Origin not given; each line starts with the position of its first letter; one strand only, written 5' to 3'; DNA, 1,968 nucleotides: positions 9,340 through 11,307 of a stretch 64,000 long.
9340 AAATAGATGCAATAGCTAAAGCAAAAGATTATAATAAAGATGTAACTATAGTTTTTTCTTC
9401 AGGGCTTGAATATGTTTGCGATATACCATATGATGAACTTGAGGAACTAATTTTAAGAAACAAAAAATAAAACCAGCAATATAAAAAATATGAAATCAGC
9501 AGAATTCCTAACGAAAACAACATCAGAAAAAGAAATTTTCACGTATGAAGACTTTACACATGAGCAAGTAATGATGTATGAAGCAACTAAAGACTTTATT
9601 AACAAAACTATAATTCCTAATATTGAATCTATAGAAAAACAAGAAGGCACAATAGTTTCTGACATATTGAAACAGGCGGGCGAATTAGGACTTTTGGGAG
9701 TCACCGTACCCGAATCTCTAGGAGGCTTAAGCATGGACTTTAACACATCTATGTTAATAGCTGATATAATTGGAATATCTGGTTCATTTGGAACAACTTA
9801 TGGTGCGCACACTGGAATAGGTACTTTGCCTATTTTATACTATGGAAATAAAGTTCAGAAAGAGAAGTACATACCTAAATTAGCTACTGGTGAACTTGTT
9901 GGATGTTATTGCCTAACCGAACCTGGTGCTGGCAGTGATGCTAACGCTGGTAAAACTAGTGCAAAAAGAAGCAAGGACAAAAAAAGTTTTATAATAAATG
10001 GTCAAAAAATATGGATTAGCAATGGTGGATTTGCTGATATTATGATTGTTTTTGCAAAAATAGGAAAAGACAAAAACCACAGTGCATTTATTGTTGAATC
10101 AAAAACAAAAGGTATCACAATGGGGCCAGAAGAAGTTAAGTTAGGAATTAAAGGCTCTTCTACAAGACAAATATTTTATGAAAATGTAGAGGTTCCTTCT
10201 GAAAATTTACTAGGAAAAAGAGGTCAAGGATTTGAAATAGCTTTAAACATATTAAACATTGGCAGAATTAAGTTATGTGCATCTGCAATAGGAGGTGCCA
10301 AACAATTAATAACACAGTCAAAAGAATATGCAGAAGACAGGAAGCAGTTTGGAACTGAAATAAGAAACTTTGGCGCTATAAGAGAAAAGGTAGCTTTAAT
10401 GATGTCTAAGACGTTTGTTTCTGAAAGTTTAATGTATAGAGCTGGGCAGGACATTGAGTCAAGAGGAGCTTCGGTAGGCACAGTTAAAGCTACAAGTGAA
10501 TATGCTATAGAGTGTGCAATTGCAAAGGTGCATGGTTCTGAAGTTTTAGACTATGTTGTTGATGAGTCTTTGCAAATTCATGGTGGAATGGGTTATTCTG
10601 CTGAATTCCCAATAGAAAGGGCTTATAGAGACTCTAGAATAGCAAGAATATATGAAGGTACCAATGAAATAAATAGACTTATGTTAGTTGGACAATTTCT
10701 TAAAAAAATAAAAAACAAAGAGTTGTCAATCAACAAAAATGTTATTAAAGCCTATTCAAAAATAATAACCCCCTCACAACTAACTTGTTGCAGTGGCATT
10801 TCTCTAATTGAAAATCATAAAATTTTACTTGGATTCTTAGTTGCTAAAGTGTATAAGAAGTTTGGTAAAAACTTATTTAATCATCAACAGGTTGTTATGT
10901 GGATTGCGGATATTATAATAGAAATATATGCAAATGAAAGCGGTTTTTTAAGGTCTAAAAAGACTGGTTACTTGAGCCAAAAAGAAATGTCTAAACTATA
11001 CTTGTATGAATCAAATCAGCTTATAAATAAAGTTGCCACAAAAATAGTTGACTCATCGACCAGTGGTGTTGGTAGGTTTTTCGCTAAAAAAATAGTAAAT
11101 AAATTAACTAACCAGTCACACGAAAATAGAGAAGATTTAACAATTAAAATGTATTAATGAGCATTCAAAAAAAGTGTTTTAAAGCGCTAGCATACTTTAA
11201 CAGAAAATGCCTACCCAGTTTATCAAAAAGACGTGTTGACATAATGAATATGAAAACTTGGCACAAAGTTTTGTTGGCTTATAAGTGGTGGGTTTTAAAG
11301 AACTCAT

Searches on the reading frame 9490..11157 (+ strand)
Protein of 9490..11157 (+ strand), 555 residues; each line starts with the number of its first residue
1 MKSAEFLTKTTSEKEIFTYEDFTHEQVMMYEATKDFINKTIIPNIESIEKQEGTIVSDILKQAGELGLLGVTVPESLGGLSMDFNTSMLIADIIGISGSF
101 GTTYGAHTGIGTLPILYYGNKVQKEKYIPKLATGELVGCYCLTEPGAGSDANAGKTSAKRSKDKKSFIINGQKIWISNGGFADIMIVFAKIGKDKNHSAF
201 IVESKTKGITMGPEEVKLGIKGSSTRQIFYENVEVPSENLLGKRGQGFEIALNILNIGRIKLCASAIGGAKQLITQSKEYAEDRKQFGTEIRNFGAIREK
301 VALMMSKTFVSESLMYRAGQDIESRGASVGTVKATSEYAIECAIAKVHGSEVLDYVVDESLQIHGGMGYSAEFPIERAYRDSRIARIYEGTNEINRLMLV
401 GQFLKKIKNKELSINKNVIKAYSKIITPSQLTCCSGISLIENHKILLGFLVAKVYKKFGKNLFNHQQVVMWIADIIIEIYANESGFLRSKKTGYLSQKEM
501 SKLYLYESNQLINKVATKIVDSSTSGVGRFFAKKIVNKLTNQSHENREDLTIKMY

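Call 12: search_protein_families(library=pfam, proteins=[window:9490-11157:+], max_evalue=0.001)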
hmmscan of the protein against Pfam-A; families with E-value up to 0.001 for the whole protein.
window:9490-11157:+ (555 aa): 6 families
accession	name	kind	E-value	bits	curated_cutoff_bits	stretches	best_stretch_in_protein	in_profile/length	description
PF00441.29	Acyl-CoA_dh_1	-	7.7e-37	127.2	22.4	1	245-399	1-145/150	Acyl-CoA dehydrogenase, C-terminal domain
PF02771.21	Acyl-CoA_dh_N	-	1.4e-26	93.5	22.9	1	23-135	1-113/113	Acyl-CoA dehydrogenase, N-terminal domain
PF02770.24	Acyl-CoA_dh_M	-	2.5e-24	85.7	33.3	1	139-233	1-97/97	Acyl-CoA dehydrogenase, middle domain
PF21263.2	Acyl-CoA-dh_C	-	2.7e-17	63.3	27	1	454-526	13-84/96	Acyl-CoA dehydrogenase, C-terminal domain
PF08028.16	Acyl-CoA_dh_2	-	1.1e-11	45.6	22.7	1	262-392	3-133/134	Acyl-CoA dehydrogenase, C-terminal domain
PF22924.1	ACOX_C_alpha1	-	0.00056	20.2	27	0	258-394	7-159/169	Acyl-CoA oxidase, C-alpha1 domain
